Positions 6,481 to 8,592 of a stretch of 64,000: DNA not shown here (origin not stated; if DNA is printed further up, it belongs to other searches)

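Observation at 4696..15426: IclR-controlled catabolic operon with an unusual enzyme set: Gfo/Idh/MocA + ALS-like ThDP enzyme + split transketolase + IlvD/EDD dehydratase + sugar ABC importer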

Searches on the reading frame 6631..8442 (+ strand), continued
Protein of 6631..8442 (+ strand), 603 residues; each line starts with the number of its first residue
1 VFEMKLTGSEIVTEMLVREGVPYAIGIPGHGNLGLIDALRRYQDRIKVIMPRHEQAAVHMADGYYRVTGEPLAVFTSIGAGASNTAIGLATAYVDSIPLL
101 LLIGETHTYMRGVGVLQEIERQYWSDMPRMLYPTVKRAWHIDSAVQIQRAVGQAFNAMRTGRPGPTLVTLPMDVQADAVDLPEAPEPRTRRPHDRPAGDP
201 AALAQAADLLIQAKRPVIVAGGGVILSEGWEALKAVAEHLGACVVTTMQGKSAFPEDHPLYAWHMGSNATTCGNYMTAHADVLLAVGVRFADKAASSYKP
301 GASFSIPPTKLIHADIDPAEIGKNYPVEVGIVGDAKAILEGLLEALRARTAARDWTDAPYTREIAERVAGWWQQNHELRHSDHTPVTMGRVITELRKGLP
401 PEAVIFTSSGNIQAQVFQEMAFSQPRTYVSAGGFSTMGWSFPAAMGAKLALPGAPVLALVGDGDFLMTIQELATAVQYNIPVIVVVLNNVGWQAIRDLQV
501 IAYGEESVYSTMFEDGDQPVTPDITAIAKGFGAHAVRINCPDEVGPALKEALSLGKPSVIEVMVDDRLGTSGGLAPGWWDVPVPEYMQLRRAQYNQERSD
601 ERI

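Call 47: search_solved_structures(query=L006:14275-15750:+, max_evalue=1e-80, show_alignments=3)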
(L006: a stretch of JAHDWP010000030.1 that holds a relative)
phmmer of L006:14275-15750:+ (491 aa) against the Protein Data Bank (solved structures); distinct sequences matched with E-value up to 1e-80: 10.
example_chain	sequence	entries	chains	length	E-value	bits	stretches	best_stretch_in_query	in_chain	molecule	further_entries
1t90_A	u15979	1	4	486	1.6e-143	482.2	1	5-485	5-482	Probable methylmalonate-semialdehyde dehydrogenase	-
9q0d_A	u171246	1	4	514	1e-135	456.4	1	8-485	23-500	methylmalonate-semialdehyde dehydrogenase (CoA acylating)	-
5tjr_A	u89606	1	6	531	1.2e-129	436.4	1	4-486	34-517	Methylmalonate-semialdehyde dehydrogenase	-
4zz7_A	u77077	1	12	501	2.7e-129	435.3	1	24-489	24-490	Methylmalonate-semialdehyde dehydrogenase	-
4e4g_A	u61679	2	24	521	2.7e-128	432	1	18-485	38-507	Methylmalonate-semialdehyde dehydrogenase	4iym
9izx_A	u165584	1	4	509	3.5e-127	428.3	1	5-486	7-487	Methylmalonate-semialdehyde/malonate-semialdehyde dehydrogenase [acylating], mitochondrial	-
8xxq_A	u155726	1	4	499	6.7e-127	427.4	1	5-486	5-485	Methylmalonate-semialdehyde/malonate-semialdehyde dehydrogenase [acylating], mitochondrial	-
9izv_A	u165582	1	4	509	1.3e-126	426.5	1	5-486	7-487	Methylmalonate-semialdehyde/malonate-semialdehyde dehydrogenase [acylating], mitochondrial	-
9izw_A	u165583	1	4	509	4.5e-126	424.7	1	5-486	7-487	Methylmalonate-semialdehyde/malonate-semialdehyde dehydrogenase [acylating], mitochondrial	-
9izu_C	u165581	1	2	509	8.6e-126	423.7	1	5-486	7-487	Methylmalonate-semialdehyde/malonate-semialdehyde dehydrogenase [acylating], mitochondrial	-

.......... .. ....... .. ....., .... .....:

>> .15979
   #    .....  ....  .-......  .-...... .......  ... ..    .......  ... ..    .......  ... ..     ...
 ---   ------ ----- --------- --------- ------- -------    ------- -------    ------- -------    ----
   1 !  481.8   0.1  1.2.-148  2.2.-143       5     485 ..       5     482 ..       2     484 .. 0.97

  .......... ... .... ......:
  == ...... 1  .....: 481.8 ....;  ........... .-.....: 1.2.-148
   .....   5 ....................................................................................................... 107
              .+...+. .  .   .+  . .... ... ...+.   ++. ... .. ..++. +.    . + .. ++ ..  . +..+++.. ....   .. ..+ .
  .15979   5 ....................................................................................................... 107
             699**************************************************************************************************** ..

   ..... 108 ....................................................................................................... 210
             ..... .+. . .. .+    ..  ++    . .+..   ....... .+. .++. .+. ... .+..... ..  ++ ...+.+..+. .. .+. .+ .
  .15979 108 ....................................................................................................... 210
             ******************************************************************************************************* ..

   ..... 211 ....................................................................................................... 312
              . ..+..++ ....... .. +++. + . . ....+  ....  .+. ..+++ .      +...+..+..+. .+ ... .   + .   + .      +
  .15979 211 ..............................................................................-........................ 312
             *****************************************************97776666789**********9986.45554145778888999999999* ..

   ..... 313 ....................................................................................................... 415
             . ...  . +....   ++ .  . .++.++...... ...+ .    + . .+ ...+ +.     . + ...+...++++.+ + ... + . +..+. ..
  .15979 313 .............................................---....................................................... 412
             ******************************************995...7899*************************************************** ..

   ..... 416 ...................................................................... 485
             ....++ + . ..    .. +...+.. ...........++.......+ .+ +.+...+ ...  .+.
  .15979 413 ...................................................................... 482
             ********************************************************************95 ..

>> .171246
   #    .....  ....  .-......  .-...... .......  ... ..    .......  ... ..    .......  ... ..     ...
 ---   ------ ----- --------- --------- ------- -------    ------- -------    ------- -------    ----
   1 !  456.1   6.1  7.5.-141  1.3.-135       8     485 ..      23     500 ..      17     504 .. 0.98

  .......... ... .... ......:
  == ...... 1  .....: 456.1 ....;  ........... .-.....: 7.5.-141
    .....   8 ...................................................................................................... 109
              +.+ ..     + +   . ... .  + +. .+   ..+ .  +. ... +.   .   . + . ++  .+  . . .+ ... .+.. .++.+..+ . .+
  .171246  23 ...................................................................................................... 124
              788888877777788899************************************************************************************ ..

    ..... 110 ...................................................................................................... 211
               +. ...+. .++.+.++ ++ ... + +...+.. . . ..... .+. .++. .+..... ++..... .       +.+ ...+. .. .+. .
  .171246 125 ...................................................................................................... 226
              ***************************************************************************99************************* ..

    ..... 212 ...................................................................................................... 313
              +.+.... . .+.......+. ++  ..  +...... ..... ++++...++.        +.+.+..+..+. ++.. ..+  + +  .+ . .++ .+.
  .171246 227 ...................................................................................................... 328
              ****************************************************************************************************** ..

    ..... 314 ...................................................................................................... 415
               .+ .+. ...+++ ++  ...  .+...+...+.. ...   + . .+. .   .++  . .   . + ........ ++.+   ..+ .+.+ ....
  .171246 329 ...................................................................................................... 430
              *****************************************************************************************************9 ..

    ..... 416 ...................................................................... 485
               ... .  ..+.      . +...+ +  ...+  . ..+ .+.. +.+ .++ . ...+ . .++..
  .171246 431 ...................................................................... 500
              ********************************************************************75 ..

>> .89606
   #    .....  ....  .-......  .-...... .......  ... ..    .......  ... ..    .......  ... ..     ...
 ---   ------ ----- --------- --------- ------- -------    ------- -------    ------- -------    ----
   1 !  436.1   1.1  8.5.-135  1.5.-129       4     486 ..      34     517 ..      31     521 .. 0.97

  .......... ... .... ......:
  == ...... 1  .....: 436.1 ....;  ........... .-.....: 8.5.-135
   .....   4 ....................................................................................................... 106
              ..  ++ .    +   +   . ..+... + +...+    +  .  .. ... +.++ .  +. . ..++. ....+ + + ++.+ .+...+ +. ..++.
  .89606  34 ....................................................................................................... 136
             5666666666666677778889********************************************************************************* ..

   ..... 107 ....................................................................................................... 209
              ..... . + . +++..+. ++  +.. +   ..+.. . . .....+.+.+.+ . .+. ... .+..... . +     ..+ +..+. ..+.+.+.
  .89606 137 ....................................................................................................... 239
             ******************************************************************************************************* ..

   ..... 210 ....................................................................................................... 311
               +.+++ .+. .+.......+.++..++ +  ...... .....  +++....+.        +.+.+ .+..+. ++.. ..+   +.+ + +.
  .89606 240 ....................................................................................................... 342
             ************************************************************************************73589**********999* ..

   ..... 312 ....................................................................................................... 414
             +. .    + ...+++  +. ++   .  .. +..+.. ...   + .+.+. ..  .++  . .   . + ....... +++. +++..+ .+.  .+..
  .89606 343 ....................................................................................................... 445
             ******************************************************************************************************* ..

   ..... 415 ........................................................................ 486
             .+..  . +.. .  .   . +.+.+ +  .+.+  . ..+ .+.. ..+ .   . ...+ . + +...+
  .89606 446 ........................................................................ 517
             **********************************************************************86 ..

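Call 51: search_dna_similar(query=window:6640-8442:+, collection=plasmids, mode=protein, max_rows=40, max_evalue=1e-40)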
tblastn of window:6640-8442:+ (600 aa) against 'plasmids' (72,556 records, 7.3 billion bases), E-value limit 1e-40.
Records with a match: 383; places in all: 415; records where one place covers at least 80% of the query: 379.
Best place of each record, by identity: <60% 383.
By first word of the organism name: Sinorhizobium 82; Pseudosulfitobacter 43; Rhizobium 35; Sulfitobacter 16; Streptomyces 15; Pseudoalteromonas 14; Escherichia 12; Ensifer 11; Shinella 10; Rhodococcus 10; and 75 more.
By predicted mobility (MOB-suite, as given by PLSDB): non-mobilizable 261; mobilizable 79; conjugative 43.
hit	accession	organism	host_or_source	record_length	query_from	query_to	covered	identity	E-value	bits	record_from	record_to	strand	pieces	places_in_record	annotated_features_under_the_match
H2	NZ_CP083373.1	Ensifer canadensis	Melilotus albus,Cell Culture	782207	2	595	99%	46.6%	1e-136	447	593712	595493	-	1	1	thiamine pyrophosphate-binding protein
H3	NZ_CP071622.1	Rhizobium bangladeshense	lentil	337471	2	595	99%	46.4%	2e-133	437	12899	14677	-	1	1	thiamine pyrophosphate-binding protein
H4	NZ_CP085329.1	Haladaptatus salinisoli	cell culture,saline soil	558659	2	587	98%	47.0%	1e-134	441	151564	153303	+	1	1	thiamine pyrophosphate-binding protein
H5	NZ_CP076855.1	Rhizobium sp. WYJ-E13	Curcuma wenyujin Y.H. Chen et C. ...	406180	2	595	99%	46.0%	2e-134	440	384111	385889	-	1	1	thiamine pyrophosphate-binding protein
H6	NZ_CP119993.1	Halomarina sp. PSR21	cell culture,saline soil from Tarim ...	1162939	2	578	96%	47.1%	3e-137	448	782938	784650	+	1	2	record has no annotation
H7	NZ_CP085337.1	Haladaptatus halobius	cell culture,saline soil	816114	2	578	96%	46.6%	5e-132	433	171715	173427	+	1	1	thiamine pyrophosphate-binding protein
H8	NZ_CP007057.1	Halostagnicola larsenii XH-48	-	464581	3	578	96%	46.3%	4e-133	437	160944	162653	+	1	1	thiamine pyrophosphate-binding protein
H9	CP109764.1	Priestia megaterium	potato,mixed culture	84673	3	599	100%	44.6%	2e-136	446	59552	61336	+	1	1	thiamine pyrophosphate-binding protein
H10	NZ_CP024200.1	Thalassospira marina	-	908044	1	599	100%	44.1%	5e-128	422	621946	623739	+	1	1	thiamine pyrophosphate-binding protein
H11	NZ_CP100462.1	Salinigranum marinum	cell culture,Saline soil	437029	2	578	96%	45.7%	1e-130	429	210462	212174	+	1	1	thiamine pyrophosphate-binding protein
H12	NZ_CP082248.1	Natrinema sp. SYSU A 869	cell culture,salt lake sediment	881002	3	578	96%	45.8%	2e-132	435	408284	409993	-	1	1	thiamine pyrophosphate-binding protein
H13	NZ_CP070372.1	Paracoccus methylovorus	whole organism,grassland soil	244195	1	600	100%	43.9%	2e-124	411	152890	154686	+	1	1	thiamine pyrophosphate-binding protein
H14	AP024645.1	Arthrobacter sp. StoSoilB3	-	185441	2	599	100%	43.9%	5e-125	413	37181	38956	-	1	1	acetolactate synthase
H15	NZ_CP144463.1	Halalkalicoccus sp. FCH27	cell culture,Salt lake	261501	2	578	96%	45.5%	1e-129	426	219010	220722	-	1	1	thiamine pyrophosphate-binding protein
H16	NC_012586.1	Sinorhizobium fredii NGR234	-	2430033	1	599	100%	43.8%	3e-125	414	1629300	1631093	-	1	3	record has no annotation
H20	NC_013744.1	Haloterrigena turkmenica DSM 5511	-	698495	3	578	96%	45.2%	2e-132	434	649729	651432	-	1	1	thiamine pyrophosphate-binding protein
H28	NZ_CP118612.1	Ensifer adhaerens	Pure isolate,Rhizosphere of Cyperus ...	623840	1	599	100%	43.3%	1e-123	409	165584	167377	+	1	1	thiamine pyrophosphate-binding protein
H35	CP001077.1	Rhizobium etli CIAT 652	-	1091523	1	599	100%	42.8%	5e-121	402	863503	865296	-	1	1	probable acetolactate synthase protein, large subunit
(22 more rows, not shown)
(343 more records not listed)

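Call 52: get_annotated_region(hit=H2, flank=9000)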
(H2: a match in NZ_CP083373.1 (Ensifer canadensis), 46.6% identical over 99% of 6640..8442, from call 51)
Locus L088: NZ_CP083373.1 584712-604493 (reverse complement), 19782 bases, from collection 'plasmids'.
description: Ensifer canadensis strain T173 plasmid pT173c, complete sequence
organism: Ensifer canadensis (NCBI taxid 555315)
taxonomy: Bacteria; Pseudomonadota; Alphaproteobacteria; Hyphomicrobiales; Rhizobiaceae; Ensifer; Ensifer canadensis
host: -; source: Melilotus albus,Cell Culture; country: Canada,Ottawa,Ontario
typing (MOB-suite, as given by PLSDB): non-mobilizable; replicon rep_cluster_471
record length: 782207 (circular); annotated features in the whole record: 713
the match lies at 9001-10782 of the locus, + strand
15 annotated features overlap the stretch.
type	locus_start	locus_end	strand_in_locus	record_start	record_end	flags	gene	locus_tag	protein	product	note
CDS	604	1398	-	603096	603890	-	-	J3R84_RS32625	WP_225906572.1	ATP-binding cassette domain-containing protein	-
CDS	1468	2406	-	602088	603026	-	-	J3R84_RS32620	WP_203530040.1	sugar ABC transporter substrate-binding protein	-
CDS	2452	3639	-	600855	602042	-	-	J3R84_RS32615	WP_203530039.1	ABC transporter permease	GO:0008643 - carbohydrate transport [Evidence IEA]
CDS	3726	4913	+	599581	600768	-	-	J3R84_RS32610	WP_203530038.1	Gfo/Idh/MocA family oxidoreductase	-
CDS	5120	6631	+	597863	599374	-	-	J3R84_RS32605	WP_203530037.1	GMC family oxidoreductase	-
CDS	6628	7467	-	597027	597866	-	-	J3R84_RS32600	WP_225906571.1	helix-turn-helix domain-containing protein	-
CDS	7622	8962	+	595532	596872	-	hisD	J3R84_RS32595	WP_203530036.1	histidinol dehydrogenase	GO:0000105 - histidine biosynthetic process [Evidence IEA]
CDS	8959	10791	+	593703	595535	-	-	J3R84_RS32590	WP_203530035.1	thiamine pyrophosphate-binding protein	-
CDS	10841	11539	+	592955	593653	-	-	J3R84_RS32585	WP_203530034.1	hypothetical protein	-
CDS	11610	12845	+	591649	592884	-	-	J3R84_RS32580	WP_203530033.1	VOC family protein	-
CDS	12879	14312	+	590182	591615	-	-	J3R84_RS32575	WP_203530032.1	aspartate ammonia-lyase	-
CDS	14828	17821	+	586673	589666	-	-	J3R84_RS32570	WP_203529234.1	molybdopterin-dependent oxidoreductase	-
CDS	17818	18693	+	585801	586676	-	-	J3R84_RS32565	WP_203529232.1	4Fe-4S dicluster domain-containing protein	-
CDS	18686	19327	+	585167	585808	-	-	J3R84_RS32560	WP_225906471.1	TetR family transcriptional regulator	-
CDS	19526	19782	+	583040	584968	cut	-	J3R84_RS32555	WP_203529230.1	acyl-CoA synthetase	-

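Call 53: get_annotated_region(hit=H9, flank=9000)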
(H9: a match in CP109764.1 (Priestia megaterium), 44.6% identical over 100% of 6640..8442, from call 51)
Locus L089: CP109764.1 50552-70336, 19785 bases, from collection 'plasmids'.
description: Priestia megaterium strain P-NA14 plasmid unnamed3, complete sequence
organism: Priestia megaterium (NCBI taxid 1404)
taxonomy: Bacteria; Bacillota; Bacilli; Bacillales; Bacillaceae; Priestia; Priestia megaterium
host: -; source: potato,mixed culture; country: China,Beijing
typing (MOB-suite, as given by PLSDB): non-mobilizable; replicon rep_cluster_385
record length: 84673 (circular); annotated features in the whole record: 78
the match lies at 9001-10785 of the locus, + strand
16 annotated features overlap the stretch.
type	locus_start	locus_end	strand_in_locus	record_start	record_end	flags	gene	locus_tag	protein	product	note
CDS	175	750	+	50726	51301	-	-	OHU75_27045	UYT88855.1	TetR/AcrR family transcriptional regulator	-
CDS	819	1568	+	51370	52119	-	-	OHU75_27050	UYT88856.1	SDR family NAD(P)-dependent oxidoreductase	-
CDS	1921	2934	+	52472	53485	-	-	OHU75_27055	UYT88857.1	NADP-dependent oxidoreductase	-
CDS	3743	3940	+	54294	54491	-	-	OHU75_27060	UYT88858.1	IDEAL domain-containing protein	-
CDS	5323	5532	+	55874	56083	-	-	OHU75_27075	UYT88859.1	cold shock domain-containing protein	-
CDS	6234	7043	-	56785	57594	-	-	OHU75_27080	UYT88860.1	Cof-type HAD-IIB family hydrolase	-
CDS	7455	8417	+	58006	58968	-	-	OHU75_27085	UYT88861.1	LacI family DNA-binding transcriptional regulator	-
CDS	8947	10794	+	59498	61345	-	-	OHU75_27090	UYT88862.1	thiamine pyrophosphate-binding protein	-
CDS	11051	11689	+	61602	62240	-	-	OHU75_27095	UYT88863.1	ThuA domain-containing protein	-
CDS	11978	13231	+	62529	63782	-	-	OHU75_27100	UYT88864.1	MFS transporter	-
CDS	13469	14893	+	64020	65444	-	aspA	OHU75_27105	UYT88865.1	aspartate ammonia-lyase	-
CDS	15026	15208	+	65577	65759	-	-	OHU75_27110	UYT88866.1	YolD-like family protein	-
CDS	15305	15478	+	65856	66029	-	-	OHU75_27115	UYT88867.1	hypothetical protein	-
CDS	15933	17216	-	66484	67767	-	hisD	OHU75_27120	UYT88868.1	histidinol dehydrogenase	-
CDS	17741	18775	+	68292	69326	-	-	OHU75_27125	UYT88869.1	LacI family DNA-binding transcriptional regulator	-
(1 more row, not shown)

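Call 54: get_annotated_region(hit=H35, flank=9000)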
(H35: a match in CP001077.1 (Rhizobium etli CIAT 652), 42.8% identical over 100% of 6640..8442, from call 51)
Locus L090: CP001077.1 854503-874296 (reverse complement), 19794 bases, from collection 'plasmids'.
description: Rhizobium etli CIAT 652 plasmid pC, complete sequence
organism: Rhizobium etli CIAT 652 (NCBI taxid 491916)
taxonomy: Bacteria; Pseudomonadota; Alphaproteobacteria; Hyphomicrobiales; Rhizobiaceae; Rhizobium; Rhizobium etli; Rhizobium etli CIAT 652
host: -; source: -; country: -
typing (MOB-suite, as given by PLSDB): conjugative; replicon rep_cluster_119; relaxase MOBQ; mating-pair formation MPF_T
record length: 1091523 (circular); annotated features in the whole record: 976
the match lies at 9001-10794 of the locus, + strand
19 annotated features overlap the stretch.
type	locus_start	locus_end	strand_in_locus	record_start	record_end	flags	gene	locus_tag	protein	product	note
CDS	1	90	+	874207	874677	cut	-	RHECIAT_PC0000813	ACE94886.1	hypothetical conserved protein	-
CDS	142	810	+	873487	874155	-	-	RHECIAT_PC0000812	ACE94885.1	probable amino acid ABC transporter, permease protein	-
CDS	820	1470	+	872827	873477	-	-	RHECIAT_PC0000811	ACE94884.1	probable amino acid ABC transporter, permease protein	-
CDS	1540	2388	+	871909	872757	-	-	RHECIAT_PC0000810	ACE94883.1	probable amino acid ABC transporter, substrate-binding protein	-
CDS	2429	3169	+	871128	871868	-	-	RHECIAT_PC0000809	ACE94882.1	probable amino acid ABC transporter, ATP-binding protein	-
CDS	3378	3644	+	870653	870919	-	-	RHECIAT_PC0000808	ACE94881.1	hypothetical protein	-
CDS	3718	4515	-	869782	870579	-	-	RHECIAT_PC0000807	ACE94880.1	probable transcriptional regulator protein, AraC family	-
CDS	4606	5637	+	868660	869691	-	-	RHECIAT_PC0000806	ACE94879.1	probable 1-aminocyclopropane-1-carboxylate deaminase protein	-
CDS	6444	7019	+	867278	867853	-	-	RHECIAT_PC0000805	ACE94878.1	hypothetical conserved protein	-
CDS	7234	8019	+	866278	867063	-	-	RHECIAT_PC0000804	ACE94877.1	putative inositol monophosphatase protein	-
CDS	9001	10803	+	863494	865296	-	-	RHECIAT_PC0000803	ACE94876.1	probable acetolactate synthase protein, large subunit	-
CDS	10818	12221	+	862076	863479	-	-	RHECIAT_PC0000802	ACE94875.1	putative histidinol dehydrogenase protein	-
CDS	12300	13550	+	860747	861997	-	-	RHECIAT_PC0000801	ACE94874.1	putative sugar ABC transporter, substrate-binding protein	-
CDS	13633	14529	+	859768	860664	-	-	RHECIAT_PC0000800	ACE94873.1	putative sugar ABC transporter, permease protein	-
CDS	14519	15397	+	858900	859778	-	-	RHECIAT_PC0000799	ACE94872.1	putative sugar ABC transporter, permease protein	-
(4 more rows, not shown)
